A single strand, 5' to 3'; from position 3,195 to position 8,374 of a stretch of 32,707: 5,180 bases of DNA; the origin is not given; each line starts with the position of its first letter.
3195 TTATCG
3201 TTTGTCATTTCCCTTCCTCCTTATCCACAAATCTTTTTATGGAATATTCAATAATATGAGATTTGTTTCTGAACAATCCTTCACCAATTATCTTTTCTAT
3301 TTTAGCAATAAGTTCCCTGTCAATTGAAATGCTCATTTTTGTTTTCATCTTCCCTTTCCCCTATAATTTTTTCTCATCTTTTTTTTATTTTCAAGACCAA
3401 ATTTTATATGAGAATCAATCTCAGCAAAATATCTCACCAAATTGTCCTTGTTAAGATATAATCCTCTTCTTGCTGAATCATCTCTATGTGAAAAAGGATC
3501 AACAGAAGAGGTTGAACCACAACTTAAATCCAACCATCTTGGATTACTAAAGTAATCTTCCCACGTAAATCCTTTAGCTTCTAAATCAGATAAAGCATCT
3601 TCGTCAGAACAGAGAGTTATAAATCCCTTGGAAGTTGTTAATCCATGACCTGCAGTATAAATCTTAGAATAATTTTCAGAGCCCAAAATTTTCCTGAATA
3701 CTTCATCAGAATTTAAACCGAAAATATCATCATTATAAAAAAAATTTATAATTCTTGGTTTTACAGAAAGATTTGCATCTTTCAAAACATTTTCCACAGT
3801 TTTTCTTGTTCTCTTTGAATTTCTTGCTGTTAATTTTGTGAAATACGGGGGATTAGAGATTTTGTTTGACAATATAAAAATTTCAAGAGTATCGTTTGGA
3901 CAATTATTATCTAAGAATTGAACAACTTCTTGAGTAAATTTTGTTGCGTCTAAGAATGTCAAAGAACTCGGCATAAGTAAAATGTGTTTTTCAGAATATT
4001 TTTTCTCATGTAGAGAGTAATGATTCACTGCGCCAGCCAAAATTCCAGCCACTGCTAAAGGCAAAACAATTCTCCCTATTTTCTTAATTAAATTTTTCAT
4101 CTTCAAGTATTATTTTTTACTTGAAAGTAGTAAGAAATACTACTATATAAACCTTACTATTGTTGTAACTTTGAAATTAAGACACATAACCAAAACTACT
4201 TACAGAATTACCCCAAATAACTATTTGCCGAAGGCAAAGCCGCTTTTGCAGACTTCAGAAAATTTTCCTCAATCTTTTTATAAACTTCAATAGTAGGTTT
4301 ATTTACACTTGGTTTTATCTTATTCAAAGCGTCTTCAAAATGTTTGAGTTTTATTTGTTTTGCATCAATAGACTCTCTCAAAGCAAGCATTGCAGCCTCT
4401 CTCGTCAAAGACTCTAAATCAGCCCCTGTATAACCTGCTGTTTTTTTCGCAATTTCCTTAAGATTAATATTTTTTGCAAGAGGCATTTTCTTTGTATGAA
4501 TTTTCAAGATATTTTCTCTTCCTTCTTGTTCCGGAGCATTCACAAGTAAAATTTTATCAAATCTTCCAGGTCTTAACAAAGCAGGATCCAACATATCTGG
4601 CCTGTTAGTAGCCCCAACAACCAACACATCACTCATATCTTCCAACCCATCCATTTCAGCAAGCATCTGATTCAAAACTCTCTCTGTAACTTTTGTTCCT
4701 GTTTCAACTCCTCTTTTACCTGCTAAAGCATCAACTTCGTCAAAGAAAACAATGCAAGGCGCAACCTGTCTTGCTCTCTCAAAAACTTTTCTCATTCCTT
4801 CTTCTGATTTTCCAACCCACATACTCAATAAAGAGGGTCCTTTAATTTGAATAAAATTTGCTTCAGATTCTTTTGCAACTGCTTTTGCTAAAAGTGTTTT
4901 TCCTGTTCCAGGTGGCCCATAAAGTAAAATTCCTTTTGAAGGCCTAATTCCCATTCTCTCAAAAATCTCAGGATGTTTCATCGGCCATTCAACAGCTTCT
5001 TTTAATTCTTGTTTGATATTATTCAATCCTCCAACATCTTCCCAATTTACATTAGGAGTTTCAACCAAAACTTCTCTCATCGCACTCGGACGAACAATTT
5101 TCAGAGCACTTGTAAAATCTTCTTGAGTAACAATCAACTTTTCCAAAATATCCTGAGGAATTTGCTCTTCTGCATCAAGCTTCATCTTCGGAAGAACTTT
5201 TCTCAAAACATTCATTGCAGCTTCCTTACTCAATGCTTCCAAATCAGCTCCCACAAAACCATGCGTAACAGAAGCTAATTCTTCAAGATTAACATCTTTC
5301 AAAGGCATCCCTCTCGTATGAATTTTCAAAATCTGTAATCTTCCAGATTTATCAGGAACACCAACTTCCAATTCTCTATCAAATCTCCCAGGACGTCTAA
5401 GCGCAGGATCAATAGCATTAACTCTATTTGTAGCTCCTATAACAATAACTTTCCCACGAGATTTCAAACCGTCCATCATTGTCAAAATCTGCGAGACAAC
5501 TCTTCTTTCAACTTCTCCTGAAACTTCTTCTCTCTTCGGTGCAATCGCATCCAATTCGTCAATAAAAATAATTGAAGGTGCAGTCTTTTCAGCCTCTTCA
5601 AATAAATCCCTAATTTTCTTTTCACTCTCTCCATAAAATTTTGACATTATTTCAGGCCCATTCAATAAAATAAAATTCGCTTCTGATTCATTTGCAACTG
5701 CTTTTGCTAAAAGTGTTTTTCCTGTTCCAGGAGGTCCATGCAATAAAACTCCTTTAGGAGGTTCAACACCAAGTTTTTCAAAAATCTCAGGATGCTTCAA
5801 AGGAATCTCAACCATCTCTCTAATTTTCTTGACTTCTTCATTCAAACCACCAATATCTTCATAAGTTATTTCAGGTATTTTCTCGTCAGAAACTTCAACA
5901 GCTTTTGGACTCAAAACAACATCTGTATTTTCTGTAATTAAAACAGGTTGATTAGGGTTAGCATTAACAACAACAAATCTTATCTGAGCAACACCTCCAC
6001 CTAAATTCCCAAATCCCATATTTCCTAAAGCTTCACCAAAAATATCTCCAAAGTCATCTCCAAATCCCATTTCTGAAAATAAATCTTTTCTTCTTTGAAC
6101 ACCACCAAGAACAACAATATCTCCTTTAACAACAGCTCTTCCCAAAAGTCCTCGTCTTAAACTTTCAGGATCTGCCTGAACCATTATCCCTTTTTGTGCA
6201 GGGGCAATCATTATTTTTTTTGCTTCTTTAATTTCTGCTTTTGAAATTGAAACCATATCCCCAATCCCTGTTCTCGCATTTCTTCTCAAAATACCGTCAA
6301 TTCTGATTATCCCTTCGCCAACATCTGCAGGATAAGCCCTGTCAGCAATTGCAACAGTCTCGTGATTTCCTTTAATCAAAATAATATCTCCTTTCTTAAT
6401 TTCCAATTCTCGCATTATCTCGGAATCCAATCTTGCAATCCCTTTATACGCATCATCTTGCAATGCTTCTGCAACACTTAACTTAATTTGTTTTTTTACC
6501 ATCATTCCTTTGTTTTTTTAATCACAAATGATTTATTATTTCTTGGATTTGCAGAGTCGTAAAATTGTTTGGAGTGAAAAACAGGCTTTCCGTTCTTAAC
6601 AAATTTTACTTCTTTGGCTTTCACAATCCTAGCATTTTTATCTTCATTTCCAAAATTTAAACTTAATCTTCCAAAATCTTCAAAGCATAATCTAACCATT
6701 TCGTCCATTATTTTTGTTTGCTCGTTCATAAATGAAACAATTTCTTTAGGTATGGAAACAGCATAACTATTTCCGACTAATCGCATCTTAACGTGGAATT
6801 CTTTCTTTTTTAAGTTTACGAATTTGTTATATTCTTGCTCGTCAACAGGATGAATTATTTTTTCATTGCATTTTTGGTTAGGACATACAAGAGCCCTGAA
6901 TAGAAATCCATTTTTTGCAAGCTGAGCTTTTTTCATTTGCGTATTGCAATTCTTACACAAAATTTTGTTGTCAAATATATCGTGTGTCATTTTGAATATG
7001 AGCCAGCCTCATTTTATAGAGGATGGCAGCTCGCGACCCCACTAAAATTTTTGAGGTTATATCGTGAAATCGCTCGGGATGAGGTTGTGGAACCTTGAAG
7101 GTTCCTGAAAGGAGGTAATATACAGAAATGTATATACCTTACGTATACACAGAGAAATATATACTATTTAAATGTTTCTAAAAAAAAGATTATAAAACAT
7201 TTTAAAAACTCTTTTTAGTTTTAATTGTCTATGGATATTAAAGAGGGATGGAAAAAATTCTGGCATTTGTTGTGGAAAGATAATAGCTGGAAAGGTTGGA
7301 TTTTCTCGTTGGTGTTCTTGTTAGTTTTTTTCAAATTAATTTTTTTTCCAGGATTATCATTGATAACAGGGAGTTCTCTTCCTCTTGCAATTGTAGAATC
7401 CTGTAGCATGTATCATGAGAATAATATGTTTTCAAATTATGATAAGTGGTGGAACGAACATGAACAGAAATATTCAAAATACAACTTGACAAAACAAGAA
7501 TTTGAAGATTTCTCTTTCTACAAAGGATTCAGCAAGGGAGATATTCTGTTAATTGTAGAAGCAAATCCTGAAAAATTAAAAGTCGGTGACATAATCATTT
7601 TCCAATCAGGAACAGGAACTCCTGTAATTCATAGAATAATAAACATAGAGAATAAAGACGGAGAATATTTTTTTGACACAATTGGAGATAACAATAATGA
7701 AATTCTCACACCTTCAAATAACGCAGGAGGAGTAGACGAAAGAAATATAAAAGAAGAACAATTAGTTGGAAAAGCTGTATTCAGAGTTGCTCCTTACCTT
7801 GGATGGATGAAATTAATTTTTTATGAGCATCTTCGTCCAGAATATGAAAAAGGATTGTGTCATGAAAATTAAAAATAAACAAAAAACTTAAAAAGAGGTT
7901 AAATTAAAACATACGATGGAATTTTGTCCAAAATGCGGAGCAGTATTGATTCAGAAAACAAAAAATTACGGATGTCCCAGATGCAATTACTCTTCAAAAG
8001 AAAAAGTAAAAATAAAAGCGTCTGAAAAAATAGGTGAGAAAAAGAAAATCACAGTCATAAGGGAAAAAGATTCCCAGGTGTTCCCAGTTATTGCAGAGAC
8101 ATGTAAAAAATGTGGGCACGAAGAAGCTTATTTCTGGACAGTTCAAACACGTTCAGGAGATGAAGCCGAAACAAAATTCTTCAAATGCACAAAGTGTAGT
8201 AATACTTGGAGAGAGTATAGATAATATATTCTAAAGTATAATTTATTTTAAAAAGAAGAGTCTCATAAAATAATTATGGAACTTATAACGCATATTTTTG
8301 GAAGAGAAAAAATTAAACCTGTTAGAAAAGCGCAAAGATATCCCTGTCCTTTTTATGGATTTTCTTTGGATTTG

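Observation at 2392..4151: Tightly coupled five-gene operon: exported caspase-like protein, RHH, stand-alone receiver, Zn-ribbon and a 74-aa protein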

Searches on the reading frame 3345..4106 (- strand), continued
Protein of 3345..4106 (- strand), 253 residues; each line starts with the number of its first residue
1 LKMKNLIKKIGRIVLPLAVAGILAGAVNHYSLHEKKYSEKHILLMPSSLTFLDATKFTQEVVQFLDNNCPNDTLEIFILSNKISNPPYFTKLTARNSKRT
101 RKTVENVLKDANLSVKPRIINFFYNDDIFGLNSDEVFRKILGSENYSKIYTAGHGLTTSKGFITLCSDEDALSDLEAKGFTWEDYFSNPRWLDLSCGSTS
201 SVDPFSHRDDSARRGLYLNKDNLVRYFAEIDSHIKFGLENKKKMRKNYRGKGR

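Call 82: find_encoding_contigs(protein=P0017, flank=10000)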
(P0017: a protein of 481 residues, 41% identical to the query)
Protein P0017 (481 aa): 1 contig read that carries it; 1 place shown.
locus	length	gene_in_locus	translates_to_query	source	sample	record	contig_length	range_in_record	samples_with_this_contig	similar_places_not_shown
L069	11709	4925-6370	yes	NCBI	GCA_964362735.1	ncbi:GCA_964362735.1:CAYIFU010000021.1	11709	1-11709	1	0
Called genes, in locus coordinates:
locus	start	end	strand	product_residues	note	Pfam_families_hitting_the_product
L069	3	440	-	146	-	?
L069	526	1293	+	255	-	PF01978:TrmB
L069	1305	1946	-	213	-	PF00881:Nitroreductase, PF14512:TM1586_NiRdase (faint), PF00881:Nitroreductase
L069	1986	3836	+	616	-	PF04675:DNA_ligase_A_N, PF01068:DNA_ligase_A_M, PF04679:DNA_ligase_A_C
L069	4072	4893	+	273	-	PF01978:TrmB, PF11495:TrmB_EBD_N (weak)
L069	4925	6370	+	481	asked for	-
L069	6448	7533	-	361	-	PF00919:UPF0004, PF04055:Radical_SAM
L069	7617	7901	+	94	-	-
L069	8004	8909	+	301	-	PF01916:DS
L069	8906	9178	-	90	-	PF14947:HTH_45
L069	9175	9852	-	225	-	-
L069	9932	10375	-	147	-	-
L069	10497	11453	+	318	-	PF08279:HTH_11 (faint), PF13412:HTH_24 (weak), PF01037:AsnC_trans_reg (faint), PF13404:HTH_AsnC-type, PF13412:HTH_24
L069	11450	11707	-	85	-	?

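Call 84: find_related_loci(query=P0001, collection=viral_contigs, flank=6000)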
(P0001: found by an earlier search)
Query P0001 (251 aa) in viral_contigs; peptide patterns used: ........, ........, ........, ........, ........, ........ (x = any residue, [..] = any of these).
18 stretches matched a pattern, but none encodes a relative of the query by tblastn (E <= 1e-3).

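Call 86: find_related_loci(query=A5, collection=viral_contigs, flank=6000)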
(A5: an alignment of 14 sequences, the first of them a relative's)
Query A5 (74 aa) in viral_contigs; peptide patterns used: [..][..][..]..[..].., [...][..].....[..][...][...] (x = any residue, [..] = any of these).
41 stretches matched a pattern, but none encodes a relative of the query by tblastn (E <= 1e-3).

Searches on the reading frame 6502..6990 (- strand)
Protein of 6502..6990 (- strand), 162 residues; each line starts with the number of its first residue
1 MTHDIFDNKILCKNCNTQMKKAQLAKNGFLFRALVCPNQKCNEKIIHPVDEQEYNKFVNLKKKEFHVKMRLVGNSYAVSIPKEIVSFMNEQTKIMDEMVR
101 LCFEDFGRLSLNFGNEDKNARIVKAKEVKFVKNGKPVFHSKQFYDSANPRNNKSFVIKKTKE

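Call 4: search_protein_families(library=pfam, proteins=[window:6502-6990:-], max_evalue=1)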
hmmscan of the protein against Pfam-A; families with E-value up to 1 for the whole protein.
window:6502-6990:- (162 aa): 2 families
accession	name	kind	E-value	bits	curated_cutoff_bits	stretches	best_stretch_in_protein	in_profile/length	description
PF04014.23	MazE_antitoxin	-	0.00075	19.8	24.7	1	70-85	2-17/48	Antidote-toxin recognition MazE, bacterial antitoxin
PF10764.14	Gin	-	0.29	11.6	27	0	31-59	15-42/45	Inhibitor of sigma-G Gin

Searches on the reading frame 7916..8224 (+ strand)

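Call 68: search_protein_families(library=pfam, proteins=[window:7916-8224:+], max_evalue=0.001)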
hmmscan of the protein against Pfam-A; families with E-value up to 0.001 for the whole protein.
window:7916-8224:+ (102 aa): 2 families
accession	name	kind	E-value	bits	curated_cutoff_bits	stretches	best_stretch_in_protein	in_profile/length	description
PF01096.23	Zn_ribbon_TFIIS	-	9.1e-18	64.2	21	1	62-99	2-39/39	Transcription factor S-II (TFIIS)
PF02150.21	Zn_ribbon_RPB9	-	0.00011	22.5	25.2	1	1-26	1-30/36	RNA polymerases M/15 Kd subunit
